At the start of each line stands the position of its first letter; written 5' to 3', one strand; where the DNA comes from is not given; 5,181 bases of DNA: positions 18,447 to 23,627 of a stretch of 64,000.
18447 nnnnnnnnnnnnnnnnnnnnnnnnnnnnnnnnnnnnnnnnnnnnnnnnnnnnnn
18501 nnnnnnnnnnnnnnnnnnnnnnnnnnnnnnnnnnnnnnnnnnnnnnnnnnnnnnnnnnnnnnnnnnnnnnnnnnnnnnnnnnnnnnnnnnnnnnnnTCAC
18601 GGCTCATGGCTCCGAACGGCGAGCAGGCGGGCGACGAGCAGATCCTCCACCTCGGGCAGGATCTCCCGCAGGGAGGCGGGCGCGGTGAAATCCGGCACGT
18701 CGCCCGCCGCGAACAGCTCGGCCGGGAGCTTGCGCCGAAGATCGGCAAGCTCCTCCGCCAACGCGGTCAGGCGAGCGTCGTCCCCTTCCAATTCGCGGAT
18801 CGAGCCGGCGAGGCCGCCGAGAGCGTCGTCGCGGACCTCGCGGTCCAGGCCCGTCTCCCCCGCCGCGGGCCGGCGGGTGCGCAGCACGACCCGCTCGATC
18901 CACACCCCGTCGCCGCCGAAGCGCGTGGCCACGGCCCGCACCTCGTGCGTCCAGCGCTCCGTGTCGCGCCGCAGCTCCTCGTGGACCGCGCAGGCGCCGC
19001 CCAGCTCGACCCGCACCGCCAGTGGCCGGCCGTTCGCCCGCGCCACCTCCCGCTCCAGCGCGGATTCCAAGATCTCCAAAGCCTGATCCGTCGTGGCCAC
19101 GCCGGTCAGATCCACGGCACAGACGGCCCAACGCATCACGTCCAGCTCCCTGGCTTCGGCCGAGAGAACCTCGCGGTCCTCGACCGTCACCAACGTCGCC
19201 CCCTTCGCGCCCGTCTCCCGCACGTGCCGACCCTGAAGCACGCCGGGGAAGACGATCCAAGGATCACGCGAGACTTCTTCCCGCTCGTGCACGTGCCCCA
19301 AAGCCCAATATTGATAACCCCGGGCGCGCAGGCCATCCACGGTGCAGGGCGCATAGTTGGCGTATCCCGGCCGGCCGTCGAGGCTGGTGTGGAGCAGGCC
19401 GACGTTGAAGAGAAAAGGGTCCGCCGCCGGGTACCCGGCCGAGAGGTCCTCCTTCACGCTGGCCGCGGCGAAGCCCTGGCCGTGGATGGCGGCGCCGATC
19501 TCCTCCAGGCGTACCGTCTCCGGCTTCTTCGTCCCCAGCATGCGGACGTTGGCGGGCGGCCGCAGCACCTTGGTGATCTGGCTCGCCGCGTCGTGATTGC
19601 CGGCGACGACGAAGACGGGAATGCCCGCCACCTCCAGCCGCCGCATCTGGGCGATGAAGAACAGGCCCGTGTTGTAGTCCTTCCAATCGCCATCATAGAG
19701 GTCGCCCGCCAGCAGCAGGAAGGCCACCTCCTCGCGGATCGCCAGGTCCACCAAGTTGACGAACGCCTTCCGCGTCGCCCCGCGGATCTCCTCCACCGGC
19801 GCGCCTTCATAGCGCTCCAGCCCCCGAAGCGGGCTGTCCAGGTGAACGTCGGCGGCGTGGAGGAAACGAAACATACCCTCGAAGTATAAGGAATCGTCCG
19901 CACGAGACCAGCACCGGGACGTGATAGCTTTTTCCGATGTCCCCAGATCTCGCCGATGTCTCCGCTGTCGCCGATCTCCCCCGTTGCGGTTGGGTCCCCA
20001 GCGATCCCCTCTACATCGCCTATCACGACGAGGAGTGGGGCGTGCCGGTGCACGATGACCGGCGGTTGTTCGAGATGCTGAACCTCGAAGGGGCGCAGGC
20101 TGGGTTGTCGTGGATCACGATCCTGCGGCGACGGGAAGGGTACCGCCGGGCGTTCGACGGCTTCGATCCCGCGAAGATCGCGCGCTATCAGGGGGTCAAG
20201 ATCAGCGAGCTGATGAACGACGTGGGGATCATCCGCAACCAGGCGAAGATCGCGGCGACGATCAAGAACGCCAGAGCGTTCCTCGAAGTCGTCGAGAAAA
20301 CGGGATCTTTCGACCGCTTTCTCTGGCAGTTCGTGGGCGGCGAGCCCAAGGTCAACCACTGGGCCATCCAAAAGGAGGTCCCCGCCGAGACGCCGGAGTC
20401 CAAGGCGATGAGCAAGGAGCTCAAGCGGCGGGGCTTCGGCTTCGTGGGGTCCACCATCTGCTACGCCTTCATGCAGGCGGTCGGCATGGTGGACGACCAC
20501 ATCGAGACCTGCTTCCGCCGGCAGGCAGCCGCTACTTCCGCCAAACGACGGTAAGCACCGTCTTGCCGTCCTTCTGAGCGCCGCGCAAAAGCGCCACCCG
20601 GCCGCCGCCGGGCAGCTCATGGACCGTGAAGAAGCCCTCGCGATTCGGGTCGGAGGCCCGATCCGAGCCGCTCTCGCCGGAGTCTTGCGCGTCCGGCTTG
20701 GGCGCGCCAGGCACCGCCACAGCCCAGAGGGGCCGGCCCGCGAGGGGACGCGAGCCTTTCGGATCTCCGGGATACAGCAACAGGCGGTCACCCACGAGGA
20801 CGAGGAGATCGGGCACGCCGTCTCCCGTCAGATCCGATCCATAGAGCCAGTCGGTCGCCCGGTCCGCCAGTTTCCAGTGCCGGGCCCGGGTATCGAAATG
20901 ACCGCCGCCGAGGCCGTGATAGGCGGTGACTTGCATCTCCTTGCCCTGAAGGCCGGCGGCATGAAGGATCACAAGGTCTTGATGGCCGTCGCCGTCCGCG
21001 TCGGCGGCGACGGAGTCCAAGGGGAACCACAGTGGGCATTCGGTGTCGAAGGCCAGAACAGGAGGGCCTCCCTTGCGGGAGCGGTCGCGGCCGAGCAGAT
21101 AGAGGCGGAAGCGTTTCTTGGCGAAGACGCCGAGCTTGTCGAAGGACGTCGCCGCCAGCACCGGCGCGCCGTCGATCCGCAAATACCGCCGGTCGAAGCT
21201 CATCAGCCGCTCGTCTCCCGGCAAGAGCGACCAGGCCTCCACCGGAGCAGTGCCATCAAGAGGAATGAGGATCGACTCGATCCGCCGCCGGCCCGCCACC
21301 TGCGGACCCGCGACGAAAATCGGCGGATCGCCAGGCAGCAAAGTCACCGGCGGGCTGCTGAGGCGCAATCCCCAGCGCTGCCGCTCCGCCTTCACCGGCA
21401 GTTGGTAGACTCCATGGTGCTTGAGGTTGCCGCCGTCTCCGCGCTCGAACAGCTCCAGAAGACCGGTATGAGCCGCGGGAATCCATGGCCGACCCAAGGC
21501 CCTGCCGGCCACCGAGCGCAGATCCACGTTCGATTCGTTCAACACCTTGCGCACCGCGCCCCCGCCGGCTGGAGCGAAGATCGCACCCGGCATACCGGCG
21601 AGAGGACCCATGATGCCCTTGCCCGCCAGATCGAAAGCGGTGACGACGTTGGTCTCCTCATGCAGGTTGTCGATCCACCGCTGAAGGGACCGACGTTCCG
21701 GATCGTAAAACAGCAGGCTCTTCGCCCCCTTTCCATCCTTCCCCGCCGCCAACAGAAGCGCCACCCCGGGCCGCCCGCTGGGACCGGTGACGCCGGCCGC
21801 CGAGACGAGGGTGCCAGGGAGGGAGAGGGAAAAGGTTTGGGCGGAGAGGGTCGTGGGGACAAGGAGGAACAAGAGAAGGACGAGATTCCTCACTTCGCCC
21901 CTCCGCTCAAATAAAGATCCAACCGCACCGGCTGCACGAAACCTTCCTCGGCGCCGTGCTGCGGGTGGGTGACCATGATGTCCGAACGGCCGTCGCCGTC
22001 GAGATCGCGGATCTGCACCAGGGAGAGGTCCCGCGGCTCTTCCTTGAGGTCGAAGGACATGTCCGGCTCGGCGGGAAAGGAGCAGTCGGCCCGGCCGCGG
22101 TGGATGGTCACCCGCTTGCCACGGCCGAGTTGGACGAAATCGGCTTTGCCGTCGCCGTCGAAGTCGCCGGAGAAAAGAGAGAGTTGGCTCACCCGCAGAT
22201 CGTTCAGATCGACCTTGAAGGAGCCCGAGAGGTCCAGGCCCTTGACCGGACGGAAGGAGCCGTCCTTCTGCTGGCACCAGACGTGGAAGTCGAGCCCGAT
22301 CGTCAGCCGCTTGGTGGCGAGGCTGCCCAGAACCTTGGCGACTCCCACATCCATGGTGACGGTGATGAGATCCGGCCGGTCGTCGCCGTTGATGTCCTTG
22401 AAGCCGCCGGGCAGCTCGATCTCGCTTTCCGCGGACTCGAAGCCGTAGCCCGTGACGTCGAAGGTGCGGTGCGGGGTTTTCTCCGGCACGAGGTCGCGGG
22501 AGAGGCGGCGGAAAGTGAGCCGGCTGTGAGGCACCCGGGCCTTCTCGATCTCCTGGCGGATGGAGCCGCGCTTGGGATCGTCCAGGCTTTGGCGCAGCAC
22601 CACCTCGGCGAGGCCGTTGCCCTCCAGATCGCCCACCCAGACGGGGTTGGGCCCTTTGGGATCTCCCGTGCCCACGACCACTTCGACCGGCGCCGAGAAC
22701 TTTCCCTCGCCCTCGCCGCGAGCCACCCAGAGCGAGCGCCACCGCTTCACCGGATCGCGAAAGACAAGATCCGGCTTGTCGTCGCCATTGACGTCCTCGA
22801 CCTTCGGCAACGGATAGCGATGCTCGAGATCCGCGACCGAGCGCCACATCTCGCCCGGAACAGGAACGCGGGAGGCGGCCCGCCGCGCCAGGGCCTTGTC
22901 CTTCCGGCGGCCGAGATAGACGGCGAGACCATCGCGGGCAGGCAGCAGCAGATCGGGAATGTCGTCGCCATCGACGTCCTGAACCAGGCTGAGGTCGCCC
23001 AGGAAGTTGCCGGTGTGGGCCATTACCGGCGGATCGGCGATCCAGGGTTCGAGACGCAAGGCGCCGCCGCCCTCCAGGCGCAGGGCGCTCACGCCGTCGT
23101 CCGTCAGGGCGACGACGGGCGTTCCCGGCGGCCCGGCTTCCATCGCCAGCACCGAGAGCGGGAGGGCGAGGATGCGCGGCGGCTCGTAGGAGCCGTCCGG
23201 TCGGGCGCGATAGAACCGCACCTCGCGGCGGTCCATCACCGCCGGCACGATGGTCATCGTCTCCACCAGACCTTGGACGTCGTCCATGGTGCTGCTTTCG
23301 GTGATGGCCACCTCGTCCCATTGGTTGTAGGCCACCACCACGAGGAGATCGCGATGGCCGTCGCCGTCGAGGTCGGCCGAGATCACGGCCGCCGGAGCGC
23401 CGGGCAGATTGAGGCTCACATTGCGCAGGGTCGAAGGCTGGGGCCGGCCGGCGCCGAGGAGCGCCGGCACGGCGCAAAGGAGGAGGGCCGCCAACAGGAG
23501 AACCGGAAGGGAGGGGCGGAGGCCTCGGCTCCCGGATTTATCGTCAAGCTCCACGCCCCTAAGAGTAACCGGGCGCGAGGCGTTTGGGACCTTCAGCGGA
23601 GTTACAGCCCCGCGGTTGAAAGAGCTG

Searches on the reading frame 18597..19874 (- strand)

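Call 7: search_protein_families(library=pfam, proteins=[window:18597-19874:-], max_evalue=0.01)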
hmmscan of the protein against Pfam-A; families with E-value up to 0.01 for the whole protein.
window:18597-19874:- (425 aa): 2 families
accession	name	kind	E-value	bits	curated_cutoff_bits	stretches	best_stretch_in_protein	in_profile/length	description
PF00149.33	Metallophos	-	3.8e-11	44.2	21.5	1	2-197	1-190/191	Calcineurin-like phosphoesterase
PF12850.12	Metallophos_2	-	3.1e-07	30.9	27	1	40-230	18-150/154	Calcineurin-like phosphoesterase superfamily domain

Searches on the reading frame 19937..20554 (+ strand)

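Call 22: search_protein_families(library=pfam, proteins=[window:19937-20554:+], max_evalue=0.001)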
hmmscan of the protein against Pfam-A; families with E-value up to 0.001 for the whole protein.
window:19937-20554:+ (205 aa): 1 family
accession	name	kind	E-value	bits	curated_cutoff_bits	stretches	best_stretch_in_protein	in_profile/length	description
PF03352.18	Adenine_glyco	-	2.5e-83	278.7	25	1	19-194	1-176/177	Methyladenine glycosylase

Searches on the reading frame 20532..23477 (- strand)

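Call 7: search_protein_families(library=pfam, proteins=[window:20532-23477:-], max_evalue=0.01)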
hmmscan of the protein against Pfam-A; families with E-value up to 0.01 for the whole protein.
window:20532-23477:- (981 aa): 2 families
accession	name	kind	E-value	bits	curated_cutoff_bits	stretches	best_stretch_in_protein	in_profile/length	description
PF13517.12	FG-GAP_3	-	4.5e-07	30.8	26.9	1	826-893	1-61/61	FG-GAP-like repeat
PF01839.29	FG-GAP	-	0.0026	18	22.1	0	822-837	5-20/37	FG-GAP repeat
